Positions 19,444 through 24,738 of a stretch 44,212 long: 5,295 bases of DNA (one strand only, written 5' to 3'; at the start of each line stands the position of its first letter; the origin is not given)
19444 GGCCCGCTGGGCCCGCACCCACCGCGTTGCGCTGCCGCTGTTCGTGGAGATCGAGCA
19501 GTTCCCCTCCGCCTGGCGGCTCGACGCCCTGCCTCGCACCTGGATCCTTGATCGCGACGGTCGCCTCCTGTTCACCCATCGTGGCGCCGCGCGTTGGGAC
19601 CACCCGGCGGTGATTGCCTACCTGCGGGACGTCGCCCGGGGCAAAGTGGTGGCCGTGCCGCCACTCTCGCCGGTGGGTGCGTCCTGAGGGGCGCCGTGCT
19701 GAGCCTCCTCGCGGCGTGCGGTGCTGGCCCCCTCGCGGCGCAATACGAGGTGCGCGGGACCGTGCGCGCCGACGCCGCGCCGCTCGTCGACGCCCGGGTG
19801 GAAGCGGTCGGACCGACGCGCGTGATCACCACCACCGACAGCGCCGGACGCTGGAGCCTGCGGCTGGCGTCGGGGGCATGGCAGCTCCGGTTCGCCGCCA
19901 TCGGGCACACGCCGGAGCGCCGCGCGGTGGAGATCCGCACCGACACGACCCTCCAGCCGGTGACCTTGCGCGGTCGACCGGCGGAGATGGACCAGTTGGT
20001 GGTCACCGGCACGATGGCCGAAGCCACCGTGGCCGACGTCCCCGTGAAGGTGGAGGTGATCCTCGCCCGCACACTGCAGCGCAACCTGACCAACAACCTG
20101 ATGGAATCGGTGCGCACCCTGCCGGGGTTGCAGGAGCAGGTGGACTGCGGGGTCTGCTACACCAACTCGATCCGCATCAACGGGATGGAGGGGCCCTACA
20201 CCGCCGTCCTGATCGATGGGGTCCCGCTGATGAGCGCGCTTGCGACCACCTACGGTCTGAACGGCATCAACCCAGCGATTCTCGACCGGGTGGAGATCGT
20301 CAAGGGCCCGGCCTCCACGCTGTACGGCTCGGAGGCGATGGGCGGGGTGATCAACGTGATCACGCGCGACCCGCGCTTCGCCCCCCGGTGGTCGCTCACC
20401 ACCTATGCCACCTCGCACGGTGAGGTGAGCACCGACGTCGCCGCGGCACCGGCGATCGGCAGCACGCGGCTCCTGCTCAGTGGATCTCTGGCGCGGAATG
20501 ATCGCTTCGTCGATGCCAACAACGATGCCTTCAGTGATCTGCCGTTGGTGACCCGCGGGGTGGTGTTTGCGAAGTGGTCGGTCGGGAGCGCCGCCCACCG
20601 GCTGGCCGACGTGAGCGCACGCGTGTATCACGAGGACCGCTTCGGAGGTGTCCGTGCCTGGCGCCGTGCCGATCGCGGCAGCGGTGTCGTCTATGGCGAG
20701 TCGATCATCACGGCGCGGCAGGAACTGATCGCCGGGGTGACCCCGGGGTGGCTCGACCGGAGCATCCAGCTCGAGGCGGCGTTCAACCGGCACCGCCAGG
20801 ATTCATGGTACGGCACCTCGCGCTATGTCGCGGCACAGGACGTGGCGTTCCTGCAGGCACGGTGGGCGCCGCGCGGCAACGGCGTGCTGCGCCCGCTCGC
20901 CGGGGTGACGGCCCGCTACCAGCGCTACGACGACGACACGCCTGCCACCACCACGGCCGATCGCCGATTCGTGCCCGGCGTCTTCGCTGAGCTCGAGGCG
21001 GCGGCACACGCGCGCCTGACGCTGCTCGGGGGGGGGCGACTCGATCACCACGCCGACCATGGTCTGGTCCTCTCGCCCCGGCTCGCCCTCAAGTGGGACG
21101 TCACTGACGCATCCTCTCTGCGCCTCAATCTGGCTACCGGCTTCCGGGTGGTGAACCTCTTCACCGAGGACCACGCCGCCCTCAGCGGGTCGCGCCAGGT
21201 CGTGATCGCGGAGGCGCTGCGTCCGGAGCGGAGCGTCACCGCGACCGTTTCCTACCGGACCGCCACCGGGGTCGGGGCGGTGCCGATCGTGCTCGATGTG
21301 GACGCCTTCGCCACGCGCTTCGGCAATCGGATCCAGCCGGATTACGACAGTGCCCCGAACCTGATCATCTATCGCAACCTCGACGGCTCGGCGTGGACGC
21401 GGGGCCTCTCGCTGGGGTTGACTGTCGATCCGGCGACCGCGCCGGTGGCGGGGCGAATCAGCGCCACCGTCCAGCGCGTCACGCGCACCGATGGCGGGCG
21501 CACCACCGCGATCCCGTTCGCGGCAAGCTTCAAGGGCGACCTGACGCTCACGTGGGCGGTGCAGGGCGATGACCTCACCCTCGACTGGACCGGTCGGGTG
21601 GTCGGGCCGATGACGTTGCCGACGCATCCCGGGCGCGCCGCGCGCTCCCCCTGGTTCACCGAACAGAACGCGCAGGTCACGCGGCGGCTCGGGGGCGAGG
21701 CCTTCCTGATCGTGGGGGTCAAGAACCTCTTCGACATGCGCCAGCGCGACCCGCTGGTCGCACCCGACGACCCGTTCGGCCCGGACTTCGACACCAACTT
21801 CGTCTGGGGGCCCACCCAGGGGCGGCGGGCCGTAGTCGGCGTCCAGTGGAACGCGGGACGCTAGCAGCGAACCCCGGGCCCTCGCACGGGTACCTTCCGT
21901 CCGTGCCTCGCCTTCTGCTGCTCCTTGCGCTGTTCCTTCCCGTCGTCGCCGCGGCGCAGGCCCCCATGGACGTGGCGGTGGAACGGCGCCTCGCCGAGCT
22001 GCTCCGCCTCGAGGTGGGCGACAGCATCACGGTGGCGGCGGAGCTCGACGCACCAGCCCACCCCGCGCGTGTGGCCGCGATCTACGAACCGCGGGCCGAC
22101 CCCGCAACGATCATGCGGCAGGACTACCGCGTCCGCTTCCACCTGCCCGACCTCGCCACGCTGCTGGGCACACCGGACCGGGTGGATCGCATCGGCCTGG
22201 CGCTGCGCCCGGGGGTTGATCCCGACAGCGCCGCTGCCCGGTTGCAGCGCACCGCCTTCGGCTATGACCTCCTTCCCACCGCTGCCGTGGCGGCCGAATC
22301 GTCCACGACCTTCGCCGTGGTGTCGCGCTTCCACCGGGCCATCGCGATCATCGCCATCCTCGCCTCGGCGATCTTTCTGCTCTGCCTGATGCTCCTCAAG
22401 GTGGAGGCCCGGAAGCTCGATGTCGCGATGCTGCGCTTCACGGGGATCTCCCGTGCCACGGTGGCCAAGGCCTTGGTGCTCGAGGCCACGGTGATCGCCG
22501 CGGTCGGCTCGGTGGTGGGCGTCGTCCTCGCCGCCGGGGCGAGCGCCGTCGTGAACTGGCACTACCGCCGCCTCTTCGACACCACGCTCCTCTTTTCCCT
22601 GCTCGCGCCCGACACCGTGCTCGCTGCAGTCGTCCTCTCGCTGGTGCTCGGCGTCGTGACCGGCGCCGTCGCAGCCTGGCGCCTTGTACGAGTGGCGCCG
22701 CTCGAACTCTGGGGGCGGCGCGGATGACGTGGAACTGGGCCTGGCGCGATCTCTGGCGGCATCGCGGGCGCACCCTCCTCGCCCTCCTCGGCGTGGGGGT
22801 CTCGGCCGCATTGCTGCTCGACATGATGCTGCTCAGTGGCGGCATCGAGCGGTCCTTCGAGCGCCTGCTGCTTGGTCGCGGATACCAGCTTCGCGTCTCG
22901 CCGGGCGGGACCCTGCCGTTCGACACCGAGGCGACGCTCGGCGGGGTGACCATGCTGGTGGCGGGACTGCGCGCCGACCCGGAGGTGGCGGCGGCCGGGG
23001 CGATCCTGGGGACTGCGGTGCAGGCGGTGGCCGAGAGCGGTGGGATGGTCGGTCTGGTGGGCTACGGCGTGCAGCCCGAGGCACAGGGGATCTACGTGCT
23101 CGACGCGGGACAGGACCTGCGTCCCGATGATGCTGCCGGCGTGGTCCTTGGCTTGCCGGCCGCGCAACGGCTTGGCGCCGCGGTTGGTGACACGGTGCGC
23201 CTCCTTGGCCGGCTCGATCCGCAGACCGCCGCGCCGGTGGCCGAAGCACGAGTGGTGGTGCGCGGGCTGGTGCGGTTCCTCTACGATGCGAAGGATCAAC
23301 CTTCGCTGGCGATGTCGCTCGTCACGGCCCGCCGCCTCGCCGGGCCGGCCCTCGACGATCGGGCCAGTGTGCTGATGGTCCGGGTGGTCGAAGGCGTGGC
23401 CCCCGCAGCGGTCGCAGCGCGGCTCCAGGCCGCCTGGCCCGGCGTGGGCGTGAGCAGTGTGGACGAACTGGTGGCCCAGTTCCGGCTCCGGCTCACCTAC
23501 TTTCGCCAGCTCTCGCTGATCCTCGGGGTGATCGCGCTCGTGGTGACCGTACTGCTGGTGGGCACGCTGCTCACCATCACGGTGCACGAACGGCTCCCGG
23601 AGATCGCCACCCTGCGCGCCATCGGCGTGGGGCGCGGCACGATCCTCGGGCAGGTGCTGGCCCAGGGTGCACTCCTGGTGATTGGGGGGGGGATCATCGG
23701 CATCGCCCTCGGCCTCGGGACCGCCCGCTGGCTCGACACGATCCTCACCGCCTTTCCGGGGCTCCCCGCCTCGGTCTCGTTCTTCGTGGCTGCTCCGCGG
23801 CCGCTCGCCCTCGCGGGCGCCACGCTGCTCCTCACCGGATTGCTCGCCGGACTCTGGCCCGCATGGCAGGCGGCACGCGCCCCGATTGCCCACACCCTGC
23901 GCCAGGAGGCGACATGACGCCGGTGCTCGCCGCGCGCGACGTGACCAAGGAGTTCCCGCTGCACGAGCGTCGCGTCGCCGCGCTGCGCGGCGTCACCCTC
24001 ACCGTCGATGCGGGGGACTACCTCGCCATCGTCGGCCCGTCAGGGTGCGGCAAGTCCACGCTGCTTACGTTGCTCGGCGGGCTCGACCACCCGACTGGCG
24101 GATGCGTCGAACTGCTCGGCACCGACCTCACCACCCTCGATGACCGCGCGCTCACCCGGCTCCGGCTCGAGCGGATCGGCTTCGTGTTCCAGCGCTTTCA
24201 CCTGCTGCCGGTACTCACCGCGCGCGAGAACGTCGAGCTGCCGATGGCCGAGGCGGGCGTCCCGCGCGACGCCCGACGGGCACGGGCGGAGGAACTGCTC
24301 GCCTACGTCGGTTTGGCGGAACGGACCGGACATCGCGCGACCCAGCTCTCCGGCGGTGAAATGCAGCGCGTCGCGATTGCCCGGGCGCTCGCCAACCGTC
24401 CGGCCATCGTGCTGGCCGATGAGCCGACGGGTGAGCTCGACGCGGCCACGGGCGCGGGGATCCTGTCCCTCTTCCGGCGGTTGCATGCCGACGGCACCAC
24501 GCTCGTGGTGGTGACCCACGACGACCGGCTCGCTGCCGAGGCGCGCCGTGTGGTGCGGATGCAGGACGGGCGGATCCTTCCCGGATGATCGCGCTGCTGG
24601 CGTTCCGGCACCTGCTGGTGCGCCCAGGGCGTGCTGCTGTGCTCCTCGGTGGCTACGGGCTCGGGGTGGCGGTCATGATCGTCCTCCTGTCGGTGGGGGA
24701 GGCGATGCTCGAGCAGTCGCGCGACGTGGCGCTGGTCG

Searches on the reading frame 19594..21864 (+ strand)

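Call 55: search_protein_families(library=pfam, proteins=[window:19594-21864:+], max_evalue=0.00001)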
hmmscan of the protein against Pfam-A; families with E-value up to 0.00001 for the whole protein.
window:19594-21864:+ (756 aa): 3 families
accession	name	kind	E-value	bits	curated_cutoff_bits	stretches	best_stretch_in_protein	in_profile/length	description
PF07715.20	Plug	-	6.3e-23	81.8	23.9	1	146-252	2-107/107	TonB-dependent Receptor Plug Domain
PF00593.30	TonB_dep_Rec_b-barrel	-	6.4e-22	79.4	27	1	376-666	110-385/436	TonB dependent receptor-like, beta-barrel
PF13715.12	CarbopepD_reg_2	-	6e-06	26.6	32.2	1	54-137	2-88/88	CarboxypepD_reg-like domain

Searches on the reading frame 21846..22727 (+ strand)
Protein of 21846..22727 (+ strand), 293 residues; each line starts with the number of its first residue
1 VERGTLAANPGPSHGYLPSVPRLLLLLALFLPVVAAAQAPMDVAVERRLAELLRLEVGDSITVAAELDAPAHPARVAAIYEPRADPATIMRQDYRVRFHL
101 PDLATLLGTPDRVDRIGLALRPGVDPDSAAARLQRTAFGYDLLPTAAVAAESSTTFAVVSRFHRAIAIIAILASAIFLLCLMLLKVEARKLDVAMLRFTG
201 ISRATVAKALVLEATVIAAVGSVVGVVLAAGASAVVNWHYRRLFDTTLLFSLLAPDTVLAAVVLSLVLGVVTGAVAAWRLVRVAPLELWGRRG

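Call 55: search_protein_families(library=pfam, proteins=[window:21846-22727:+], max_evalue=0.00001)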
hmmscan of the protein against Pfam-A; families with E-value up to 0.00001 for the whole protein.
window:21846-22727:+ (293 aa): 1 family
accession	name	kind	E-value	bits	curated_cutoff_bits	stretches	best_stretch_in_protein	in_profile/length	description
PF02687.27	FtsX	-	6.7e-15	55.6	25.5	1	165-283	2-118/120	FtsX-like permease C-terminal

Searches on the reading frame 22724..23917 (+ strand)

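Call 55: search_protein_families(library=pfam, proteins=[window:22724-23917:+], max_evalue=0.00001)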
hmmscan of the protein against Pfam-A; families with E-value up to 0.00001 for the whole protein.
window:22724-23917:+ (397 aa): 2 families
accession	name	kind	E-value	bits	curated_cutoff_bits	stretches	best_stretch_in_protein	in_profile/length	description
PF02687.27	FtsX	-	1.5e-15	57.8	25.5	1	266-387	2-119/120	FtsX-like permease C-terminal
PF12704.14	MacB_PCD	-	2.1e-11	44.9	27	1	17-236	1-206/207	MacB-like periplasmic core domain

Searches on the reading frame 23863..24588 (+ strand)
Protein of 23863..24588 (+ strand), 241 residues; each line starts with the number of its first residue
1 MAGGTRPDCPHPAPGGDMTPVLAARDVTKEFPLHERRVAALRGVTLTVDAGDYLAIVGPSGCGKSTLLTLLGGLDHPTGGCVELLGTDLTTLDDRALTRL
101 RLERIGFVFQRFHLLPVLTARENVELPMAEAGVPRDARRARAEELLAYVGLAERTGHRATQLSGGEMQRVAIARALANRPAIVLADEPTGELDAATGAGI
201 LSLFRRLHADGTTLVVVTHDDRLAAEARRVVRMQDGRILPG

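Call 55: search_protein_families(library=pfam, proteins=[window:23863-24588:+], max_evalue=0.00001)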
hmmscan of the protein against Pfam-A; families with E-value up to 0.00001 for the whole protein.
window:23863-24588:+ (241 aa): 1 family
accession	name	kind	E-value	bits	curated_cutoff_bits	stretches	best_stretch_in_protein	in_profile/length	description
PF00005.33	ABC_tran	-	6.7e-34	117.9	25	1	41-189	1-136/137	ABC transporter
